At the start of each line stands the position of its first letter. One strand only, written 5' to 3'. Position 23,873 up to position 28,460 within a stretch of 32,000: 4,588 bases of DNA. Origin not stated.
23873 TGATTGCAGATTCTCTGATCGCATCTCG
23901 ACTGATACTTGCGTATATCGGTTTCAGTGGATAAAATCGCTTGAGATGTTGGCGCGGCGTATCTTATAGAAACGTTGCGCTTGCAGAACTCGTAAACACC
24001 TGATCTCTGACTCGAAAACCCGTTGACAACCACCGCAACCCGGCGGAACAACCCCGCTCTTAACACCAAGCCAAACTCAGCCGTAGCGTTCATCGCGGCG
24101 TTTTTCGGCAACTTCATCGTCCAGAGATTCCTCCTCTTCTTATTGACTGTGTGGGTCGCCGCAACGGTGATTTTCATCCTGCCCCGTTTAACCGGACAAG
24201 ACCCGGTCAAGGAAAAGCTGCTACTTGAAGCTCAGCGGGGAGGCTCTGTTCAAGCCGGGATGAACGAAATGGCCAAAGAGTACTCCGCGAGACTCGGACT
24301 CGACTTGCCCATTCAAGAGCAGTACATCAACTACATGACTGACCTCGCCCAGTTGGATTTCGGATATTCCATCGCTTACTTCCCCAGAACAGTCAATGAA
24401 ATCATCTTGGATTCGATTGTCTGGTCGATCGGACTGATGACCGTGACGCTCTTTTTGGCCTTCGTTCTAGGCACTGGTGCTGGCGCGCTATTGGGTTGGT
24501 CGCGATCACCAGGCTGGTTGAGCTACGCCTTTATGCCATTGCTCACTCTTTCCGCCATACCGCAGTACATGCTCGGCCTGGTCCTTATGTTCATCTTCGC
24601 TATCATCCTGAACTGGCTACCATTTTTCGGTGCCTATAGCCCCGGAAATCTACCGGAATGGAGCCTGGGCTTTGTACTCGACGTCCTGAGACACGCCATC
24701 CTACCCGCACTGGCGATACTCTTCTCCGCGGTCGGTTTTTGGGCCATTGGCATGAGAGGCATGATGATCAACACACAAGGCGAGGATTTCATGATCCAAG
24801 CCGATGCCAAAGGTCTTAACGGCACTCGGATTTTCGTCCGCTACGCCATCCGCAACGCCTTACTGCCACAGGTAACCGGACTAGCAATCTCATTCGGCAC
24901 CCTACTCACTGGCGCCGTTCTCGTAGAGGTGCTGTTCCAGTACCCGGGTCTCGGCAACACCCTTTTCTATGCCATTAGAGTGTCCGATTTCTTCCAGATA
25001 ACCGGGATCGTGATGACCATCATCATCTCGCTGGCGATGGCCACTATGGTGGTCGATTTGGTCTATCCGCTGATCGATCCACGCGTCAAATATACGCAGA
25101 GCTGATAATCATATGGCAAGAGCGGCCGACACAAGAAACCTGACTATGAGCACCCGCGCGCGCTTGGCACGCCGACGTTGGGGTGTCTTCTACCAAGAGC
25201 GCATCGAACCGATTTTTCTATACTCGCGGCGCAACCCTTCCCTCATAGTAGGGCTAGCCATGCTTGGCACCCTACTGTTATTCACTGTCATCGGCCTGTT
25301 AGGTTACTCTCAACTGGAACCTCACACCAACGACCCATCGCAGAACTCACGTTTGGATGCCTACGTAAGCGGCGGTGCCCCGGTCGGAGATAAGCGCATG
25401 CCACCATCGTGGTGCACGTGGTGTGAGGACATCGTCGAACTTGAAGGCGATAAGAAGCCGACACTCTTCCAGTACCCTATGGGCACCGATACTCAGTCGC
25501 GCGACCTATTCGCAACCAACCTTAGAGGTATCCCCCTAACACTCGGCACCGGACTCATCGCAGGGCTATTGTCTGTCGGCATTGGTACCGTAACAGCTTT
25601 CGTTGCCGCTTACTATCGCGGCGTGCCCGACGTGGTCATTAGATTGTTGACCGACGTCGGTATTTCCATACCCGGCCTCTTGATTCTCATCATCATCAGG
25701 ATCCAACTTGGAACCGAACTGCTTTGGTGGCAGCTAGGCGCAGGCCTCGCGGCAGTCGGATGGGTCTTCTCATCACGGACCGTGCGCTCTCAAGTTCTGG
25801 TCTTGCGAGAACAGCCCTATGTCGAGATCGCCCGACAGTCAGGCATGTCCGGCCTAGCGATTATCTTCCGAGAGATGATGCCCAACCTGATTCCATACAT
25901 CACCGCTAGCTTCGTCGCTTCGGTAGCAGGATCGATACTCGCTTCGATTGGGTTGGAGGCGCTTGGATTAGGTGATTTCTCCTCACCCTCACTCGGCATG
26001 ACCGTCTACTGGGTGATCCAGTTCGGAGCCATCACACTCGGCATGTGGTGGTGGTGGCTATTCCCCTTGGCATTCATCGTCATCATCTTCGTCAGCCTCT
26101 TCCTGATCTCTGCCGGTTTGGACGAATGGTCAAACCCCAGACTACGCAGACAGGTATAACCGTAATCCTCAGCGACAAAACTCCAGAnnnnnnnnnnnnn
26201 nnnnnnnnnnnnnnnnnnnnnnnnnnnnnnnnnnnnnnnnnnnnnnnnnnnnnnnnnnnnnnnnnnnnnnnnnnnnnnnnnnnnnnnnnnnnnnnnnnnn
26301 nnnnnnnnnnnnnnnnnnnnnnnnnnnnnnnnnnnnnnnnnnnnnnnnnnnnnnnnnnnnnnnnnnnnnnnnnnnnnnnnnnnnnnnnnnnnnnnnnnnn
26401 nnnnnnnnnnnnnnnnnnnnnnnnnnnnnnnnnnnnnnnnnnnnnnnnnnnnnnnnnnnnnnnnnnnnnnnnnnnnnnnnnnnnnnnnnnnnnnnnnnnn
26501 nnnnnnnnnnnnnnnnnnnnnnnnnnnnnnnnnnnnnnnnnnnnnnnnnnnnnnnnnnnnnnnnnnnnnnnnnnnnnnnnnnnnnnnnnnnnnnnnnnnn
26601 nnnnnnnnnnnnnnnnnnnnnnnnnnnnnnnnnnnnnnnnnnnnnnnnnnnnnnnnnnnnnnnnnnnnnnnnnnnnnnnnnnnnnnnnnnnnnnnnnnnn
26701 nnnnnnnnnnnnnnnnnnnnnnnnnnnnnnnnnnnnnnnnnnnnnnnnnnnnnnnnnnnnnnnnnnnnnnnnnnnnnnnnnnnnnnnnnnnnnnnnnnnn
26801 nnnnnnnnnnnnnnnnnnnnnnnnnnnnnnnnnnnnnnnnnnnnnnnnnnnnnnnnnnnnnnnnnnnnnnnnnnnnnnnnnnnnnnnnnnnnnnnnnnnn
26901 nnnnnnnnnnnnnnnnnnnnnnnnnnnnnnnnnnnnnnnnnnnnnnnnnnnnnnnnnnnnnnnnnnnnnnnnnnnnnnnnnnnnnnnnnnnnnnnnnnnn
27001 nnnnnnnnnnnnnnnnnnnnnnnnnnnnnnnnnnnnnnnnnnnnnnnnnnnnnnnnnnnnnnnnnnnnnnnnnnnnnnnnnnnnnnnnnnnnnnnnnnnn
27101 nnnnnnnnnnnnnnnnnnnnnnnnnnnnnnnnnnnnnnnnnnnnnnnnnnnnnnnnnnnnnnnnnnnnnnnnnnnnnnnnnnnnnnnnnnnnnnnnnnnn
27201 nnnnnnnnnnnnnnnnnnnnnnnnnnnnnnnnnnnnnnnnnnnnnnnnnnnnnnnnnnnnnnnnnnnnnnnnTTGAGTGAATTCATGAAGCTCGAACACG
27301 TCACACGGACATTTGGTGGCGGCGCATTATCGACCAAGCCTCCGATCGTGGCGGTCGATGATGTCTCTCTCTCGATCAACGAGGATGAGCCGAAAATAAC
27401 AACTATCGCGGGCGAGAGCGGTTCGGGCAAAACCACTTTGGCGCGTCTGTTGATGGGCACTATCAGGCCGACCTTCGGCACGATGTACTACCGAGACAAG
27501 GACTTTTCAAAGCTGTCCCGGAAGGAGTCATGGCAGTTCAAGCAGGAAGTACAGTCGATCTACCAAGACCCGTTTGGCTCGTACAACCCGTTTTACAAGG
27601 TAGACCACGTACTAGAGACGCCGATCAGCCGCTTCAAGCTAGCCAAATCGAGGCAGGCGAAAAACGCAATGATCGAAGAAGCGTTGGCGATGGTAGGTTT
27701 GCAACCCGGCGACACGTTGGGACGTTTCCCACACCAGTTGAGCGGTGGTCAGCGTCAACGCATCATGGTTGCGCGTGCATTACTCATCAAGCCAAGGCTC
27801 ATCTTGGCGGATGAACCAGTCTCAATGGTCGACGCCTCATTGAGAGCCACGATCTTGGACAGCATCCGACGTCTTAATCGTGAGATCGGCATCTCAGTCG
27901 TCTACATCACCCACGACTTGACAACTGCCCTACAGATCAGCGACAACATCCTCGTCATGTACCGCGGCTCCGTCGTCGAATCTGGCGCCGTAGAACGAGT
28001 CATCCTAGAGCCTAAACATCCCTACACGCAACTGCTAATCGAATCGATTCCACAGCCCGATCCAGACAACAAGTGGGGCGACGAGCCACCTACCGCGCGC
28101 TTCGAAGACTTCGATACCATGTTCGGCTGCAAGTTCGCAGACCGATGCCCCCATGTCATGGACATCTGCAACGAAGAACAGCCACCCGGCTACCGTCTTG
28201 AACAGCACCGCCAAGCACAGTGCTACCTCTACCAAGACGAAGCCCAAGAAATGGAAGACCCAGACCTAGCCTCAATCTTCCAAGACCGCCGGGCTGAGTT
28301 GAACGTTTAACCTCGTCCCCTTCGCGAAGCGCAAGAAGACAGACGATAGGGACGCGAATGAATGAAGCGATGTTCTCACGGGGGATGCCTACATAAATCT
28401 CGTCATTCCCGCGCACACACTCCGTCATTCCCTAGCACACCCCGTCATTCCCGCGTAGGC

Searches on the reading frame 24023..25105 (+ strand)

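Call 8: search_protein_families(library=pfam, proteins=[window:24023-25105:+], max_evalue=0.001)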
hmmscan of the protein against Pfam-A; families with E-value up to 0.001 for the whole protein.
window:24023-25105:+ (360 aa): 1 family
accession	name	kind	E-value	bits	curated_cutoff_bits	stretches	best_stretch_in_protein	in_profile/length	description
PF00528.27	BPD_transp_1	-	1.3e-31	110.2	26.4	1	150-356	1-183/184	Binding-protein-dependent transport system inner membrane component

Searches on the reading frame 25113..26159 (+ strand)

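Call 8: search_protein_families(library=pfam, proteins=[window:25113-26159:+], max_evalue=0.001)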
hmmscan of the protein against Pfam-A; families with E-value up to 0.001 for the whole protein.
window:25113-26159:+ (348 aa): 1 family
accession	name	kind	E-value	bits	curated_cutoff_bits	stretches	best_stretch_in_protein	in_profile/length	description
PF00528.27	BPD_transp_1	-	4.4e-21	75.9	26.4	1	158-346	1-184/184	Binding-protein-dependent transport system inner membrane component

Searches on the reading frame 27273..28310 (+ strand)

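Call 8: search_protein_families(library=pfam, proteins=[window:27273-28310:+], max_evalue=0.001)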
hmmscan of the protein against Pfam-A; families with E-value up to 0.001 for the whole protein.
window:27273-28310:+ (345 aa): 4 families
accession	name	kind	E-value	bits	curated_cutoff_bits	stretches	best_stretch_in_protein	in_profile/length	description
PF00005.33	ABC_tran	-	1.5e-27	97.3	25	1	29-183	2-136/137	ABC transporter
PF08352.17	oligo_HPY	-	4.5e-17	62.6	27.1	1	235-299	1-65/65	Oligopeptide/dipeptide transporter, C-terminal region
PF13401.12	AAA_22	-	0.00026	21.8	27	0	39-69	4-37/130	AAA domain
PF20720.3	nSTAND3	-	0.00063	19.9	27.2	0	41-103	18-77/155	Novel STAND NTPase 3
